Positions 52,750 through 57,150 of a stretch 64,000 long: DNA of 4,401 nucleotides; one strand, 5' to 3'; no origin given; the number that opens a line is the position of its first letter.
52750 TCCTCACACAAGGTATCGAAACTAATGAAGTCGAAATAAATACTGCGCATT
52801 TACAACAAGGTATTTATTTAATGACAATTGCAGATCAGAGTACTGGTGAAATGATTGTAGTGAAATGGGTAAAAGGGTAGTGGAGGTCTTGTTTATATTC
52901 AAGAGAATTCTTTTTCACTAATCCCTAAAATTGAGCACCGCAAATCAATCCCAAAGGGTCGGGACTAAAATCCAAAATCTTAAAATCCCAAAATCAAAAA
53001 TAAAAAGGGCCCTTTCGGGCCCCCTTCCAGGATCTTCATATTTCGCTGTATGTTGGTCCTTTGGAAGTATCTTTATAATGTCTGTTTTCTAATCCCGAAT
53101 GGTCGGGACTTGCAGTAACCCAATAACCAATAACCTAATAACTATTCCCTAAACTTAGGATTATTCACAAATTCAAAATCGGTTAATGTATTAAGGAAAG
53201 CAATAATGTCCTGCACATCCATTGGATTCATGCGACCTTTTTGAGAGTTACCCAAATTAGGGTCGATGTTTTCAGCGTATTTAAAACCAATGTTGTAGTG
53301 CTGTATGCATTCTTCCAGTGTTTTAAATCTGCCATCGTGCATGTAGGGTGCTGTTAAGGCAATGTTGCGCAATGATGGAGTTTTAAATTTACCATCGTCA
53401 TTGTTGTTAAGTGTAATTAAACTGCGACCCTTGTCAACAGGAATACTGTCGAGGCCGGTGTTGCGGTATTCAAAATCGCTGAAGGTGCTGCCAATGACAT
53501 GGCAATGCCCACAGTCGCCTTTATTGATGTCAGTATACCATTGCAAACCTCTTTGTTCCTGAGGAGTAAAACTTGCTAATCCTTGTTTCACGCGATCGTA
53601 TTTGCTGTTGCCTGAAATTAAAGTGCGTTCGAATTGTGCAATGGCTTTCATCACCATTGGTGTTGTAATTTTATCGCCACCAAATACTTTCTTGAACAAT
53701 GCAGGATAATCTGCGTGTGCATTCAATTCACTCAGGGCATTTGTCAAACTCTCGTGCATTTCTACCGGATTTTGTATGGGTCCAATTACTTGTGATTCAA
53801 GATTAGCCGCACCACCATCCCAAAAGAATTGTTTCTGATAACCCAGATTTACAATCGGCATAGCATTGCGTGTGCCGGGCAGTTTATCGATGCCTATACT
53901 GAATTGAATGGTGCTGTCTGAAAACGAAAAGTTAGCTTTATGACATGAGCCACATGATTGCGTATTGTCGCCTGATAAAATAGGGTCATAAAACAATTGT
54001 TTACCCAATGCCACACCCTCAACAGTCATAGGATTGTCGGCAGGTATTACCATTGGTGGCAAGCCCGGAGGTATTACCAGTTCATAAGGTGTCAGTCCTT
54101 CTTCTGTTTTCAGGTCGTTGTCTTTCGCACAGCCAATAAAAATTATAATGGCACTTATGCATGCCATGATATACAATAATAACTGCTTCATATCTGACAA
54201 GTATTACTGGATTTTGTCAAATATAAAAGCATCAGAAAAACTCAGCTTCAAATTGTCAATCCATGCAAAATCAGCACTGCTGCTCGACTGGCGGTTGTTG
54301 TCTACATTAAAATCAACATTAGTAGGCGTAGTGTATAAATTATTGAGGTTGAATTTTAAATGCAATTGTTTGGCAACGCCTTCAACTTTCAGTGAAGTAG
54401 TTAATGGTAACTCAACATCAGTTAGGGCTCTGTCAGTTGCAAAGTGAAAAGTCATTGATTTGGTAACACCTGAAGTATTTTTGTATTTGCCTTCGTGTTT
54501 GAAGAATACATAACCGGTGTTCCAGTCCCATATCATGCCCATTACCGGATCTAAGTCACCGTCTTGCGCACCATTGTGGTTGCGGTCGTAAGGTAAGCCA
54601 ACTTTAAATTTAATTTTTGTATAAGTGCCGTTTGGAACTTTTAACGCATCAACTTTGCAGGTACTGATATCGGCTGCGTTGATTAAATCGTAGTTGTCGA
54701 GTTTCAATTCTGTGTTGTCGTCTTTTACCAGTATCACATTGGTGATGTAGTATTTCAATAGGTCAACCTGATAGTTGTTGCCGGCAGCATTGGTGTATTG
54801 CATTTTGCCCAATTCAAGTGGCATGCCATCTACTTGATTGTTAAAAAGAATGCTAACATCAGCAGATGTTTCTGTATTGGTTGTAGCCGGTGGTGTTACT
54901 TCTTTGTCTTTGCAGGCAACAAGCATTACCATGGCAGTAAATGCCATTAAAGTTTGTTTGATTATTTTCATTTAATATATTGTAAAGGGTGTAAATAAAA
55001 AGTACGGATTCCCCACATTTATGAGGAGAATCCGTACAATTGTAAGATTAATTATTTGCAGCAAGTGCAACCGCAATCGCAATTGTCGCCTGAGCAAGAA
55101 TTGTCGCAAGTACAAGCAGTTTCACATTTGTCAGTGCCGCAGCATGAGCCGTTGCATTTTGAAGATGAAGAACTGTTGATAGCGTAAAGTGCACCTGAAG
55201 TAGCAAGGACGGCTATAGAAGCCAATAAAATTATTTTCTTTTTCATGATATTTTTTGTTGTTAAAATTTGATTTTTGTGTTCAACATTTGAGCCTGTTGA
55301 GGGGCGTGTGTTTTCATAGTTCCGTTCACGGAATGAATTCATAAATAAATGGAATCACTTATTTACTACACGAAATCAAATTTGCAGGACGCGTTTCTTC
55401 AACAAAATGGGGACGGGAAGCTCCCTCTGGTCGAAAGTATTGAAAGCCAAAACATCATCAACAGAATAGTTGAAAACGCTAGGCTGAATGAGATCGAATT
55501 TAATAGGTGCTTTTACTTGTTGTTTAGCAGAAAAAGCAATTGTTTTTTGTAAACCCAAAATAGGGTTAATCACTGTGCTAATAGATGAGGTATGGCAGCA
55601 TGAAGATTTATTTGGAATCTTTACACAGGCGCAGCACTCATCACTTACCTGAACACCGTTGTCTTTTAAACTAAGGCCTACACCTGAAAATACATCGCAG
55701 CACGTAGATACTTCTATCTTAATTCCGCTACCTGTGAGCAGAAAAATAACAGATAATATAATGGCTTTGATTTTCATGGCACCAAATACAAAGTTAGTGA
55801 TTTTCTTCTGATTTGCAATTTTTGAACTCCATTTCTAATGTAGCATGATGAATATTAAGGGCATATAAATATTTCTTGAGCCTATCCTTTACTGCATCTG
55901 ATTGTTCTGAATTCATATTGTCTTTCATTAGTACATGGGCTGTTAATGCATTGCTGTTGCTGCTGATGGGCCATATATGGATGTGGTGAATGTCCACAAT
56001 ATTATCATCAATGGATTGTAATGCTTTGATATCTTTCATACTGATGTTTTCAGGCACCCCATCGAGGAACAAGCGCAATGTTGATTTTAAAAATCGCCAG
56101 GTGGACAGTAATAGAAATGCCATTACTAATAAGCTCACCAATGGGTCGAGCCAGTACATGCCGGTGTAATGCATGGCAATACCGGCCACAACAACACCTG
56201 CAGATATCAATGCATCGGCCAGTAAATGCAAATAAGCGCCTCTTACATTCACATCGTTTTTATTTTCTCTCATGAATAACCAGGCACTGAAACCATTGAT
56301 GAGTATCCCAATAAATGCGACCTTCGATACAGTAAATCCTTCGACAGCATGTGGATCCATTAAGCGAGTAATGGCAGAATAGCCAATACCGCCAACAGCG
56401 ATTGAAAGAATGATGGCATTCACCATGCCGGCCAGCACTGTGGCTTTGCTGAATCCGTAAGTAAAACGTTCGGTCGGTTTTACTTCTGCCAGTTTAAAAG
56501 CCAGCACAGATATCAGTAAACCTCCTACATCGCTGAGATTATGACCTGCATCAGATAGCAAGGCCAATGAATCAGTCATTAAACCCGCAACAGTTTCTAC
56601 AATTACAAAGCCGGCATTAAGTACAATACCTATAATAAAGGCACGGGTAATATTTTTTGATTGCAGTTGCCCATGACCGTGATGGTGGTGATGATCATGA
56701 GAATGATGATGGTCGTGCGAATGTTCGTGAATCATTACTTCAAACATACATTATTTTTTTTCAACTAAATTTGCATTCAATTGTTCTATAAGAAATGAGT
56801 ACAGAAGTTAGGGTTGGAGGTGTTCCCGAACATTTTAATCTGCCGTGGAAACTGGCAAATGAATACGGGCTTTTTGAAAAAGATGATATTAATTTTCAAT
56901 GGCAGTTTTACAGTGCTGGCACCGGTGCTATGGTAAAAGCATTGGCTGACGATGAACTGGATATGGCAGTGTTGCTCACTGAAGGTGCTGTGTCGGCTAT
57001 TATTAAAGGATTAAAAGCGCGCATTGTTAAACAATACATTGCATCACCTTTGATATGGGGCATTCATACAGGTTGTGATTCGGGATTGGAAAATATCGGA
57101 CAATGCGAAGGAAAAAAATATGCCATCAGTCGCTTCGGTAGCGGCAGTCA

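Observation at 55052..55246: Signal-peptide-bearing, metallothionein-like 12-Cys mini-protein with its own terminator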

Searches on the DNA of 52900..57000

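Call 52: search_rna_families(source=window, start=52900, end=57000, threshold=evalue, max_evalue=1)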
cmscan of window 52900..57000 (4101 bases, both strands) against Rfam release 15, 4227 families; matches with E-value up to 1: 0.
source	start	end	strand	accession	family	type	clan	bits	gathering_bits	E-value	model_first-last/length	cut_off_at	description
